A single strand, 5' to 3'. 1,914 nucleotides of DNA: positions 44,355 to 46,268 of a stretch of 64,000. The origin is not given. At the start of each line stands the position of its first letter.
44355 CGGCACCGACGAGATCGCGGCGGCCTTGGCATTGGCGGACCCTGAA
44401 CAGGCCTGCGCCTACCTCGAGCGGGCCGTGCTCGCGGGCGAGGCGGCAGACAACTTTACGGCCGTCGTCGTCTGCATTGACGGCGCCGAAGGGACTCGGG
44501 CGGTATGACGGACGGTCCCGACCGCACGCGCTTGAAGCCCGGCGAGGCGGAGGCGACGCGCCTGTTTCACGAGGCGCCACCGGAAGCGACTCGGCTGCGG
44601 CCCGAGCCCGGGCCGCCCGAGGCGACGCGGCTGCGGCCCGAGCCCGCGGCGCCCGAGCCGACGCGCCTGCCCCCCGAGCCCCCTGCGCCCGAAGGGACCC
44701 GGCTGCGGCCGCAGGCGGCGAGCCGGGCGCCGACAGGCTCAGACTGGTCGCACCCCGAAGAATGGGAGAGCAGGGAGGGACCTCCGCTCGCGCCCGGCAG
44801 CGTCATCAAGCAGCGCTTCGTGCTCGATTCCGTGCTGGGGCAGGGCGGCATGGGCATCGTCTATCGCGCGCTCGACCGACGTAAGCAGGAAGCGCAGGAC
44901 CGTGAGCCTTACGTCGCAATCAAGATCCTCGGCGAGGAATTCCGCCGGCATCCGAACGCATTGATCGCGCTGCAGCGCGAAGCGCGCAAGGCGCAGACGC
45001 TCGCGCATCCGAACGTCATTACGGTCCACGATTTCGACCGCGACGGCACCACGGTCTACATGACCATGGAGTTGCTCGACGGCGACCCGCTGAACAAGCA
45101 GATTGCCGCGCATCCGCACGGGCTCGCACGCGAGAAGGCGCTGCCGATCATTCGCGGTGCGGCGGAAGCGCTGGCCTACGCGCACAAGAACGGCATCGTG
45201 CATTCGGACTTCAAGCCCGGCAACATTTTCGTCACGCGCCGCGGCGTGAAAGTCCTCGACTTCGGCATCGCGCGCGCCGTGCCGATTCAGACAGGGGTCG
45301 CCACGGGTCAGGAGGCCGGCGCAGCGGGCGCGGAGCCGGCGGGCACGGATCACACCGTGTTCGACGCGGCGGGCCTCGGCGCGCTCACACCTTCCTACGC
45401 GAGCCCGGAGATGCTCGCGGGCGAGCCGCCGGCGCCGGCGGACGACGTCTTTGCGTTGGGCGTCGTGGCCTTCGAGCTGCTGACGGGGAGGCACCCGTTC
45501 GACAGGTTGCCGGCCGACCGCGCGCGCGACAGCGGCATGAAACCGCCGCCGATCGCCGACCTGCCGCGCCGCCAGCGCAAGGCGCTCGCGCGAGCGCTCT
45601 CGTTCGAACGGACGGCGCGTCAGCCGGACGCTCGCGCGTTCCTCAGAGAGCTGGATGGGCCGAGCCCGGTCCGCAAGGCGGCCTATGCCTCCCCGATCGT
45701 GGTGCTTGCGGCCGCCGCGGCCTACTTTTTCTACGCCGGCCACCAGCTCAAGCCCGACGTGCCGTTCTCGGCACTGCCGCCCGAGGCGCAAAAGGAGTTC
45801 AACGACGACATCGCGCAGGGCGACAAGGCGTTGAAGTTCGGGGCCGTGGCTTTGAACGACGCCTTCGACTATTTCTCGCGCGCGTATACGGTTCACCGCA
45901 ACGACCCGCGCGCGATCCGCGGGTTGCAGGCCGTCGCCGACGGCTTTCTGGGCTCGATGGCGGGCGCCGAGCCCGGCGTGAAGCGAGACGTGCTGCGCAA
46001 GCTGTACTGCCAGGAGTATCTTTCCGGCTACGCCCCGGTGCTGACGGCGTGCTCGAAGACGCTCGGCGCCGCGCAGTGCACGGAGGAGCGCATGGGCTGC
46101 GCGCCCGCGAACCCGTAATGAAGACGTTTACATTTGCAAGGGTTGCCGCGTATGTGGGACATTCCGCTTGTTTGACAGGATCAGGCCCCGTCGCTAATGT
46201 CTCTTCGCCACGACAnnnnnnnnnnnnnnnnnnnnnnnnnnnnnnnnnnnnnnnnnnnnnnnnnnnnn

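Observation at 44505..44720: PpkA carries six tandem T-R-L repeats that resemble the N-terminal DRTVLRP motif of TssL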

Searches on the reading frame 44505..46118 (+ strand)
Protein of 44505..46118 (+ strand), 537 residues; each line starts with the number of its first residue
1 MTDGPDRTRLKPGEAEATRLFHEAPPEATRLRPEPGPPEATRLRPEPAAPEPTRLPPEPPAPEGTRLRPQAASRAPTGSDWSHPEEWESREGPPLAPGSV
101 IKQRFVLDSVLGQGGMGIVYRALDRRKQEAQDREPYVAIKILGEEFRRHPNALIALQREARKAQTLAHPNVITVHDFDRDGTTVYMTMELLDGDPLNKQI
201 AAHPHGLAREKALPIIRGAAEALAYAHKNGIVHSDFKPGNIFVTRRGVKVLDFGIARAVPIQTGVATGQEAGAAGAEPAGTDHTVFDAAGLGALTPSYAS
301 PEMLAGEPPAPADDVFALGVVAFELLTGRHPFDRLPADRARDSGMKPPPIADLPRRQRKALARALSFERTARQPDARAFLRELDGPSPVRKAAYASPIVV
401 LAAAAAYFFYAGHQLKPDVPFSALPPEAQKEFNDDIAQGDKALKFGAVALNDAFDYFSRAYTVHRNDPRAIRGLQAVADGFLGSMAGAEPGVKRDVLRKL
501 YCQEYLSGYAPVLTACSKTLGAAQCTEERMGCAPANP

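Call 7: search_protein_families(library=pfam, proteins=[window:44505-46118:+], max_evalue=0.01)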
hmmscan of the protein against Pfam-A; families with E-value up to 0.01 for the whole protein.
window:44505-46118:+ (537 aa): 4 families
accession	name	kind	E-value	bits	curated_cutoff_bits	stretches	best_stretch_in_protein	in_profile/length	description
PF00069.31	Pkinase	-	1.2e-35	123.6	31.7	1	107-334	3-199/263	Protein kinase domain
PF07714.23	PK_Tyr_Ser-Thr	-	1.9e-23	83.6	23.1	1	107-259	3-152/258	Protein tyrosine and serine/threonine kinase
PF03109.22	ABC1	-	1e-06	28.5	22.9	1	180-260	139-218/244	ABC1 atypical kinase-like domain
PF01636.29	APH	-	0.00046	20.5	23.2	1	173-258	106-199/239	Phosphotransferase enzyme family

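Call 8: find_homologous_proteins(query=window:44505-46118:+, max_evalue=1e-20)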
Query window:44505-46118:+ (537 aa): 5304 proteins with E <= 1e-20 among 8000 candidates; the best 120 are listed.
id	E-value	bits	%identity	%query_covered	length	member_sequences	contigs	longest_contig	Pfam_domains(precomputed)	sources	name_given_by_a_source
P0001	0.0e+0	1204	100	100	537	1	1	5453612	PF07714.24,PF00069.32,PF03109.23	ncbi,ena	-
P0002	8.9e-262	888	78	100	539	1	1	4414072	PF07714.24,PF00069.32,PF03109.23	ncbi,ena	-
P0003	3.8e-234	796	71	99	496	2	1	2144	PF07714.24,PF00069.32,PF03109.23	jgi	jgi:serine/threonine protein kinase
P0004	8.5e-233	792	69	99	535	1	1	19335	PF07714.24,PF00069.32,PF03109.23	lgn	-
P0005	1.3e-231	788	72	99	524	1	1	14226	PF07714.24,PF00069.32,PF03109.23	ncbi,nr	ncbi:MAG TPA: protein kinase [Gammaproteobacteria bacterium]|nr:protein kinase [Gammaproteobacteria 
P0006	1.9e-222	758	68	99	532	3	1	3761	PF07714.24,PF00069.32,PF03109.23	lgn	-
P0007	1.1e-217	742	68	99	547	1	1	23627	PF07714.24,PF00069.32,PF03109.23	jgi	jgi:non-specific serine/threonine protein kinase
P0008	1.8e-198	679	62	98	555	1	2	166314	PF07714.24,PF00069.32,PF03109.23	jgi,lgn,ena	-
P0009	8.4e-196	670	62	94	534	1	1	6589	PF07714.24,PF00069.32,PF03109.23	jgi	jgi:serine/threonine protein kinase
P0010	1.0e-195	670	62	98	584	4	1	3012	PF07714.24,PF00069.32,PF03109.23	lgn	-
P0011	1.8e-185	636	60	99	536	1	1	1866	PF07714.24,PF00069.32,PF03109.23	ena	-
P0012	8.0e-182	624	60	95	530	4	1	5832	PF07714.24,PF00069.32,PF03109.23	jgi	jgi:serine/threonine protein kinase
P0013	2.4e-177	609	63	88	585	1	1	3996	PF07714.24,PF00069.32,PF03109.23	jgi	jgi:serine/threonine protein kinase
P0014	8.6e-174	597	57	94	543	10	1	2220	PF07714.24,PF00069.32,PF03109.23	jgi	jgi:tRNA A-37 threonylcarbamoyl transferase component Bud32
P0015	3.5e-172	592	58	95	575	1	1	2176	PF07714.24,PF00069.32,PF03109.23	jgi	jgi:serine/threonine protein kinase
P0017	1.2e-164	567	59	85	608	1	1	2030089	PF07714.24,PF00069.32,PF03109.23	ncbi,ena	-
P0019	3.0e-164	566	59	89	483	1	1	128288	PF07714.24,PF00069.32,PF03109.23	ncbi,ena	ncbi:MAG TPA: serine/threonine-protein kinase [Gammaproteobacteria bacterium]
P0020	3.6e-163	562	54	95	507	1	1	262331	PF07714.24,PF00069.32,PF03109.23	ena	-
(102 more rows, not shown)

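Call 17: find_related_loci(query=A1, collection=genome_contigs, flank=10000)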
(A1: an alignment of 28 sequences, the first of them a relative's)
Query A1 (537 aa) in genome_contigs; peptide patterns used: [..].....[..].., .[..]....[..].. (x = any residue, [..] = any of these).
600 stretches matched a pattern (row limit reached: there are more); 597 encode a relative of the query (tblastn E <= 1e-3); the best 80 are kept; 80 distinct loci.
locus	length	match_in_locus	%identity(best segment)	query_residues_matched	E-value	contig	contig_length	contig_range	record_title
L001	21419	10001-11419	45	22-516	3e-116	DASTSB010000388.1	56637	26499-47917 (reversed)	MAG TPA_asm: Steroidobacteraceae bacterium isolate SMAG_U2269 k141_140060, whole genome shotgun sequence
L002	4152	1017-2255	48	95-516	2e-113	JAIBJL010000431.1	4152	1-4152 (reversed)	MAG: Gammaproteobacteria bacterium isolate CR_Sed_300A_bin.95 scaffold_3788, whole genome shotgun sequence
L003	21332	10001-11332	45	43-488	1e-110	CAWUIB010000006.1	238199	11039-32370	MAG: uncultured Chromatiales bacterium isolate SRR17458646_binner123_14_1705322957 genome assembly, contig: ERZ21854007.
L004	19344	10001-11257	48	88-515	5e-110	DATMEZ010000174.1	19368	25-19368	MAG TPA_asm: Povalibacter sp. isolate SMAG_U13449 k141_380562, whole genome shotgun sequence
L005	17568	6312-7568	47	25-446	5e-108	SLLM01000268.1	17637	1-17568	MAG: Ectothiorhodospiraceae bacterium isolate CSSed165cm_312 CSSed16-5cm-8566, whole genome shotgun sequence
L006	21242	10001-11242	45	35-461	3e-106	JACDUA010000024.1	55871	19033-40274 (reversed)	Ectothiorhodospiraceae bacterium WFHF3C12 scaffold_24, whole genome shotgun sequence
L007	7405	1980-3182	45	84-489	2e-99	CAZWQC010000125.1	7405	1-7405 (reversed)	MAG TPA_asm: uncultured Ectothiorhodospiraceae bacterium isolate SRP141376_co3_425 genome assembly, contig: NODE_26687_l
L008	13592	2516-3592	47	46-410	4e-97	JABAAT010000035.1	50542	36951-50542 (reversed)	MAG: Gammaproteobacteria bacterium isolate bin20o c_000000497903, whole genome shotgun sequence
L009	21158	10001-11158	45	100-509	1e-95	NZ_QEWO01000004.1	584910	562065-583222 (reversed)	Parahaliea mediterranea strain DSM 21924 Scaffold4_1, whole genome shotgun sequence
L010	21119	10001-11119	45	95-486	2e-94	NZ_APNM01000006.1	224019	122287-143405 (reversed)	Salinisphaera sp. PC39 contig6, whole genome shotgun sequence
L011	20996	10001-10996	49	58-386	3e-93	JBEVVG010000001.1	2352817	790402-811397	MAG: Candidatus Thiodiazotropha sp. isolate AUST1 L219 c_000000000001, whole genome shotgun sequence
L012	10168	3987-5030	46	35-383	2e-93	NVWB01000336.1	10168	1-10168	MAG: Blastopirellula sp. isolate NORP48 Contig_source1382A_26193, whole genome shotgun sequence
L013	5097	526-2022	40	55-536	1e-92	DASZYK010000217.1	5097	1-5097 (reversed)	MAG TPA_asm: Steroidobacteraceae bacterium isolate SMAG_U6208 k141_217372, whole genome shotgun sequence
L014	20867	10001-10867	52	95-391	4e-92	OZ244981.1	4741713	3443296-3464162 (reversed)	MAG: Gammaproteobacteria bacterium isolate 455f34d3-236c-433a-a866-da8a32aa1c71 genome assembly, chromosome: 1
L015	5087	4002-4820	49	95-381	2e-88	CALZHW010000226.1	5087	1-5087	MAG: uncultured Ectothiorhodospiraceae bacterium isolate FCS_M_Gamma_062.3 genome assembly, contig: NODE_893_length_5087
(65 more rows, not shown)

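Call 22: find_encoding_contigs(protein=P0002, flank=10000, max_places=2)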
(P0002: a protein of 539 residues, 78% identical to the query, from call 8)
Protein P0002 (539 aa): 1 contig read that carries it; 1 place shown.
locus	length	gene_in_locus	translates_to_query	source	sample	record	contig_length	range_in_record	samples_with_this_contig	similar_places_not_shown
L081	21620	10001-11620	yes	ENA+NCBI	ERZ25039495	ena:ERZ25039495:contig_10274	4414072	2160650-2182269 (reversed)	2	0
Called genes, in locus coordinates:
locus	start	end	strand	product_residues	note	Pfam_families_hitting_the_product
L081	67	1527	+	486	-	PF00498:FHA, PF16697:Yop-YscD_cpl (weak), PF20232:T6SS_FHA_C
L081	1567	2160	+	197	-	PF12790:T6SS-SciN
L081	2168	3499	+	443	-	PF05936:T6SS_VasE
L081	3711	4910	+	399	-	PF09850:DotU, PF00691:OmpA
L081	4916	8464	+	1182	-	PF14331:IcmF-related_N, PF06761:IcmF-related, PF21070:IcmF_helical (weak), PF06744:IcmF_C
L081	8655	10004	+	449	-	PF09867:TagF_N, PF13672:PP2C_2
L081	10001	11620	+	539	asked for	PF00069:Pkinase, PF07714:PK_Tyr_Ser-Thr, PF03109:ABC1 (weak)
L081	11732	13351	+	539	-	PF08238:Sel1, PF00656:Peptidase_C14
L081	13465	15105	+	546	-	PF03797:Autotransporter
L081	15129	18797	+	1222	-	PF22352:K319L-like_PKD, PF17892:Cadherin_5 (weak), PF17963:Big_9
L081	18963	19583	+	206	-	-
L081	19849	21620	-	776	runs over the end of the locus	PF00884:Sulfatase, PF16347:SGSH_C (weak)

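Call 23: find_encoding_contigs(protein=P0008, flank=10000, max_places=2)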
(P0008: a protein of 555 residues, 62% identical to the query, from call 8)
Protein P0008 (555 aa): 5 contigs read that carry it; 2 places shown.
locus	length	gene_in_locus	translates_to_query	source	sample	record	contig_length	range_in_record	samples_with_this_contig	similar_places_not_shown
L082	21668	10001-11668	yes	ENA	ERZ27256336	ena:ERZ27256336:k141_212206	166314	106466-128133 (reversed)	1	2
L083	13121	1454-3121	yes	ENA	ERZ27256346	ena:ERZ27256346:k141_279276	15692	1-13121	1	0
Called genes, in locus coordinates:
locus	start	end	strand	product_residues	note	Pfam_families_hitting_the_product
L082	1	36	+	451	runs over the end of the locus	-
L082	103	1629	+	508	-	-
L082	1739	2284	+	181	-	PF12790:T6SS-SciN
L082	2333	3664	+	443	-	PF05936:T6SS_VasE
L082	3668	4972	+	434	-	PF09850:DotU, PF00691:OmpA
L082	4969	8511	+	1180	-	PF14331:IcmF-related_N, PF06761:IcmF-related, PF21070:IcmF_helical (weak), PF06744:IcmF_C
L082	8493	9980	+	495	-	PF09867:TagF_N, PF13672:PP2C_2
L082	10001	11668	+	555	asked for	PF00069:Pkinase, PF07714:PK_Tyr_Ser-Thr, PF03109:ABC1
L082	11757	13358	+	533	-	PF08238:Sel1, PF00656:Peptidase_C14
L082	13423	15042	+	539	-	PF03797:Autotransporter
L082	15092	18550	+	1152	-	PF22352:K319L-like_PKD, PF16184:Cadherin_3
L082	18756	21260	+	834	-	PF12704:MacB_PCD, PF02687:FtsX, PF12704:MacB_PCD, PF02687:FtsX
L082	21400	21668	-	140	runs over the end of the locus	-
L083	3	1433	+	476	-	?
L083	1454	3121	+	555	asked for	PF00069:Pkinase, PF07714:PK_Tyr_Ser-Thr, PF03109:ABC1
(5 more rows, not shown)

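Call 24: find_encoding_contigs(protein=P0017, flank=10000, max_places=2)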
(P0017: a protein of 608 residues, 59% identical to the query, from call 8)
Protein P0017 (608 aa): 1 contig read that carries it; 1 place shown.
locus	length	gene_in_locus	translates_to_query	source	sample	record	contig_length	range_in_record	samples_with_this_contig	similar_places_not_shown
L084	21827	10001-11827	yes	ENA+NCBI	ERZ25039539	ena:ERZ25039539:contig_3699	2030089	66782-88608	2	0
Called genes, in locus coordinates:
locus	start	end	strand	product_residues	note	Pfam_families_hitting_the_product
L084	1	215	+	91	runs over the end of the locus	-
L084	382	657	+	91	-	PF00498:FHA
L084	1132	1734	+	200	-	PF20232:T6SS_FHA_C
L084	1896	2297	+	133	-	PF12790:T6SS-SciN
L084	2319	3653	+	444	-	PF05936:T6SS_VasE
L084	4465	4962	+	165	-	PF00691:OmpA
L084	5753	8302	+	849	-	PF14331:IcmF-related_N, PF06761:IcmF-related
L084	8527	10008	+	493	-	PF09867:TagF_N, PF00481:PP2C (weak), PF13672:PP2C_2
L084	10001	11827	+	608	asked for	PF00069:Pkinase, PF07714:PK_Tyr_Ser-Thr, PF03109:ABC1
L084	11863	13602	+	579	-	PF08238:Sel1, PF00656:Peptidase_C14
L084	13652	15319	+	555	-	PF03797:Autotransporter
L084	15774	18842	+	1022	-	PF13442:Cytochrome_CBB3 (faint), PF16184:Cadherin_3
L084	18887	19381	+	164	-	PF06037:DUF922 (weak)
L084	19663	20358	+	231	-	PF01182:Glucosamine_iso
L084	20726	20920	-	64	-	-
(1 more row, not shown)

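Call 25: find_encoding_contigs(protein=P0020, flank=10000, max_places=1)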
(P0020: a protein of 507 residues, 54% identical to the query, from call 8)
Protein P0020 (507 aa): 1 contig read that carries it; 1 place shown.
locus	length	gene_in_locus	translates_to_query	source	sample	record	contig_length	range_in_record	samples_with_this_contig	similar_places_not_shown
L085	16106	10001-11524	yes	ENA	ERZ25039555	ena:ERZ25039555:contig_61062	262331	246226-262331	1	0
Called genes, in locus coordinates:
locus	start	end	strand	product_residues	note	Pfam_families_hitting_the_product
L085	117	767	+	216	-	PF16697:Yop-YscD_cpl (weak), PF00498:FHA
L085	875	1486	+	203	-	PF20232:T6SS_FHA_C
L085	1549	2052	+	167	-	PF12790:T6SS-SciN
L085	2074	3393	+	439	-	PF05936:T6SS_VasE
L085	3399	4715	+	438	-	PF09850:DotU, PF00691:OmpA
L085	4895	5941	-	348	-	-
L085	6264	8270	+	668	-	PF06761:IcmF-related, PF06744:IcmF_C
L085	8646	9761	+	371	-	PF13672:PP2C_2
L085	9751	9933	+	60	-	-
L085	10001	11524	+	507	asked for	PF00069:Pkinase, PF07714:PK_Tyr_Ser-Thr, PF03109:ABC1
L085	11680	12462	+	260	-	PF08238:Sel1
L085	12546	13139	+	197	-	PF00656:Peptidase_C14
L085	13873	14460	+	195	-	-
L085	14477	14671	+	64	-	-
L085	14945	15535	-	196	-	-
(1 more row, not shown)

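Call 26: find_encoding_contigs(protein=P0019, flank=10000, max_places=1)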
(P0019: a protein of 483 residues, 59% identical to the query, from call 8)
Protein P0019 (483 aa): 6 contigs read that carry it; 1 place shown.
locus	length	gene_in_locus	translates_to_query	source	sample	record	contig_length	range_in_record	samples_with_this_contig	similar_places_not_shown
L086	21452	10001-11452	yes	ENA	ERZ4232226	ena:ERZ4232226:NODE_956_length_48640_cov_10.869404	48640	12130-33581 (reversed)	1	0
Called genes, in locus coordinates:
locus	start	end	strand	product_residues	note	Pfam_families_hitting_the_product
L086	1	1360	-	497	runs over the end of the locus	PF01935:DUF87 (weak), PF05872:HerA_C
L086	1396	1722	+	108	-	-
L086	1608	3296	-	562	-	PF00515:TPR_1 (faint), PF07719:TPR_2 (faint), PF13181:TPR_8 (faint), PF13428:TPR_14 (faint), PF13431:TPR_17 (faint), PF13432:TPR_16 (faint), PF14559:TPR_19 (faint), PF12895:ANAPC3 (faint), +3 more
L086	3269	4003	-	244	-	PF00069:Pkinase, PF01636:APH (faint), PF07714:PK_Tyr_Ser-Thr, PF03109:ABC1 (weak), PF14531:Kinase-like (weak)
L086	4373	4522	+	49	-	-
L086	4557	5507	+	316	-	PF16697:Yop-YscD_cpl, PF00498:FHA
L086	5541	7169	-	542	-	PF00486:Trans_reg_C, PF13429:TPR_15 (faint), PF07719:TPR_2 (faint), PF13181:TPR_8 (faint), PF13414:TPR_11 (faint), PF14559:TPR_19 (faint), PF13431:TPR_17 (faint)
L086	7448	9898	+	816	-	PF03219:TLC (faint), PF07690:MFS_1 (weak)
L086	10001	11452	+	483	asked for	PF00069:Pkinase, PF07714:PK_Tyr_Ser-Thr, PF03109:ABC1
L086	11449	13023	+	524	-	PF08238:Sel1, PF00656:Peptidase_C14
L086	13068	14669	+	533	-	PF03797:Autotransporter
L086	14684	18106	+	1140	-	PF17963:Big_9 (faint), PF16184:Cadherin_3 (faint), PF22352:K319L-like_PKD (weak)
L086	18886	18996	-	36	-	-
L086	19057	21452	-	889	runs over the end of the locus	PF00069:Pkinase, PF03109:ABC1 (faint), PF07714:PK_Tyr_Ser-Thr, PF07676:PD40 (faint), PF26550:Tricorn_2nd (faint), PF26549:Tricorn_N (weak)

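Call 27: find_encoding_contigs(protein=P0007, flank=10000, max_places=1)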
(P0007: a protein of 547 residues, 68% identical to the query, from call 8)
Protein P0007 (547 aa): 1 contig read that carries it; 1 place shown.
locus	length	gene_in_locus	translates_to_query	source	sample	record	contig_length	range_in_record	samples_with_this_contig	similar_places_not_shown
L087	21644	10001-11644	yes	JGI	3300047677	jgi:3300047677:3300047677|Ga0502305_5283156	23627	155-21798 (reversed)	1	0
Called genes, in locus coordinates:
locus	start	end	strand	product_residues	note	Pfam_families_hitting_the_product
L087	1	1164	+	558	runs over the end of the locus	PF00498:FHA, PF16697:Yop-YscD_cpl, PF20232:T6SS_FHA_C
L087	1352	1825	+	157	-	PF12790:T6SS-SciN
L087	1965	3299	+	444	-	PF05936:T6SS_VasE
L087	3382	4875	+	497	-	PF09850:DotU, PF00691:OmpA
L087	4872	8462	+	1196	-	PF14331:IcmF-related_N, PF06761:IcmF-related, PF06744:IcmF_C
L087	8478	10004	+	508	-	PF09867:TagF_N, PF13672:PP2C_2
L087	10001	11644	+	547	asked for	PF00069:Pkinase, PF07714:PK_Tyr_Ser-Thr, PF03109:ABC1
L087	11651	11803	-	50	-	-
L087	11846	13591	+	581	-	-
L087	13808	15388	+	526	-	PF03797:Autotransporter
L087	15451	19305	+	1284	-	PF22352:K319L-like_PKD, PF13442:Cytochrome_CBB3 (faint)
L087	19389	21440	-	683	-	PF00069:Pkinase, PF03109:ABC1 (faint), PF07714:PK_Tyr_Ser-Thr, PF01636:APH (faint)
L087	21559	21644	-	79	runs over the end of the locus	?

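Call 28: find_encoding_contigs(protein=P0004, flank=10000, max_places=1)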
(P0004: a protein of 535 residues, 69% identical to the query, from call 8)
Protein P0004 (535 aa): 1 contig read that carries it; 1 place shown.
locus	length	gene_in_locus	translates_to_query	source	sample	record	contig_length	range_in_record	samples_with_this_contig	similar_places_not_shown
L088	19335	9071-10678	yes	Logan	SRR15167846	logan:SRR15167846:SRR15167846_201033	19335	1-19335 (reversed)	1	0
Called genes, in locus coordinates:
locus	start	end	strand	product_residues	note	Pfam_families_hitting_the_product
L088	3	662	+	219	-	?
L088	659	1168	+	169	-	PF12790:T6SS-SciN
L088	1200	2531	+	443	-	PF05936:T6SS_VasE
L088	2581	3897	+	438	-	PF09850:DotU, PF00691:OmpA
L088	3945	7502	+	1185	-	PF14331:IcmF-related_N, PF06761:IcmF-related, PF21070:IcmF_helical (weak), PF06744:IcmF_C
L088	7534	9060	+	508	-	PF09867:TagF_N, PF13672:PP2C_2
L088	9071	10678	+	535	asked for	PF00069:Pkinase, PF07714:PK_Tyr_Ser-Thr, PF03109:ABC1 (weak)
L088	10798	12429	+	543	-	PF08238:Sel1, PF00656:Peptidase_C14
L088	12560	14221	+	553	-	PF03797:Autotransporter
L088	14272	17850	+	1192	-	PF22352:K319L-like_PKD (weak)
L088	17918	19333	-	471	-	?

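Call 41: list_cluster_members(proteins=[P0001, P0002, P0017])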
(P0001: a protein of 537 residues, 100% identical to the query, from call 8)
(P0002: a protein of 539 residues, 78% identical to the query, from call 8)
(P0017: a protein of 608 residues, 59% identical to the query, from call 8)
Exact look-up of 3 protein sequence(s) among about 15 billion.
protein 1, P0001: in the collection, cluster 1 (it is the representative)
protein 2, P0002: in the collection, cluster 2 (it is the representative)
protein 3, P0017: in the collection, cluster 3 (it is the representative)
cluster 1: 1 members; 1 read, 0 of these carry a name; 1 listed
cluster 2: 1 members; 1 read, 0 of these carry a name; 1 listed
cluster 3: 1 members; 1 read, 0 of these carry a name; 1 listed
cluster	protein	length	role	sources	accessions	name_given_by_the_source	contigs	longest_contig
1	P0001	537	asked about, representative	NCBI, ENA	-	-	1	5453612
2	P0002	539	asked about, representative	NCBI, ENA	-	-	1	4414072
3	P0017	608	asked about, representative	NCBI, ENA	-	-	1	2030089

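Call 58: search_protein_families(library=ncbifam, proteins=[window:44505-46118:+], max_evalue=0.001)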
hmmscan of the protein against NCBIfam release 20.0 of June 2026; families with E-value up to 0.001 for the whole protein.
window:44505-46118:+ (537 aa): 15 families
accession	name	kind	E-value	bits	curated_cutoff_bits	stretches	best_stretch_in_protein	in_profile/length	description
NF033483.0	PknB_PASTA_kin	equivalog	4.5e-53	181.1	450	2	98-267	2-165/563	Stk1 family PASTA domain-containing Ser/Thr kinase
NF047741.1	antiphage_MADS6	equivalog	8.9e-37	126.9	460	2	200-385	289-459/612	methylation-associated defense system protein kinase MAD6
NF052427.1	StpK7MSMEG_1200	equivalog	1.1e-29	103.5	900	1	105-333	9-210/601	serine/threonine protein kinase StpK7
NF009651.0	PRK13184.1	equivalog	2.4e-23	82.1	839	1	104-337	3-236/932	serine/threonine-protein kinase PknD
TIGR03903.1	TOMM_kin_cyc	equivalog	4.2e-23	81.2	705.75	1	136-329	5-186/1267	TOMM system kinase/cyclase fusion protein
NF038150.1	lanthi_synth_IV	equivalog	1.3e-21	76.7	650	1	89-341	173-407/851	class IV lanthionine synthetase LanL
NF033442.0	BREX_PglW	equivalog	6e-18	64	990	1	155-351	256-450/1391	BREX system serine/threonine kinase PglW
NF053615.1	SerThrKinAfsKStmc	equivalog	4.3e-11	42.2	1300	1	110-260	20-162/809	protein serine/threonine kinase AfsK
NF038151.1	lanthi_synth_III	equivalog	9.5e-10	37.5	575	1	148-264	262-391/833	class III lanthionine synthetase LanKC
TIGR03724.2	arch_bud32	equivalog_domain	7.9e-08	32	125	1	158-257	42-132/193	KEOPS complex kinase/ATPase Bud32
TIGR01982.1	UbiB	equivalog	6.2e-07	28.3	487.55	1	147-256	200-303/436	2-polyprenylphenol 6-hydroxylase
NF007174.0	PRK09605.1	equivalog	1.3e-06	27.2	447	1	157-257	384-474/535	bifunctional N(6)-L-threonylcarbamoyladenine synthase/serine/threonine protein kinase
NF058632.1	SerThrKinPrkT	equivalog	8.2e-06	25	280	1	101-250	19-157/322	serine/threonine protein kinase PrkT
NF040671.1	PLuB_AAA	exception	8.7e-06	23.4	999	1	147-247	41-140/1256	PLuB system helicase-like protein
NF011464.0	PRK14879.1-7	equivalog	1.6e-05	24.8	246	1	158-257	55-150/221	Kae1-associated kinase Bud32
